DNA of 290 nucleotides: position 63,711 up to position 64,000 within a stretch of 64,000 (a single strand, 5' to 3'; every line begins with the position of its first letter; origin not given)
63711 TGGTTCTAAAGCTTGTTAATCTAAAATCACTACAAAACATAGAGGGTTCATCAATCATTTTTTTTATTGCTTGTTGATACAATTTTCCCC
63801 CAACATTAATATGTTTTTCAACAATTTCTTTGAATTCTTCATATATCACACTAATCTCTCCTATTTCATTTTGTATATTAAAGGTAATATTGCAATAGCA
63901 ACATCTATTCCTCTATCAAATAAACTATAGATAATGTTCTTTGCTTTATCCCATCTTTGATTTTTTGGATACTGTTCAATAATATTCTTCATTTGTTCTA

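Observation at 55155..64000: Mosaic accessory island downstream of opp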

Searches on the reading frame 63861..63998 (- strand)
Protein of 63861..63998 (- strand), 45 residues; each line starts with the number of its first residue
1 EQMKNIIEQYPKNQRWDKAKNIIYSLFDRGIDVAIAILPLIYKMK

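Call 28: search_protein_families(library=phrogs, proteins=[window:63861-63998:-], max_evalue=0.01)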
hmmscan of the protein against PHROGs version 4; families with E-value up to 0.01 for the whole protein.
window:63861-63998:- (45 aa): 0 families

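Call 95: search_protein_families(library=pfam, proteins=[window:63864-63998:-], max_evalue=10)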
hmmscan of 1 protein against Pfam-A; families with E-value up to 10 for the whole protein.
window:63864-63998:- (45 aa): 0 families
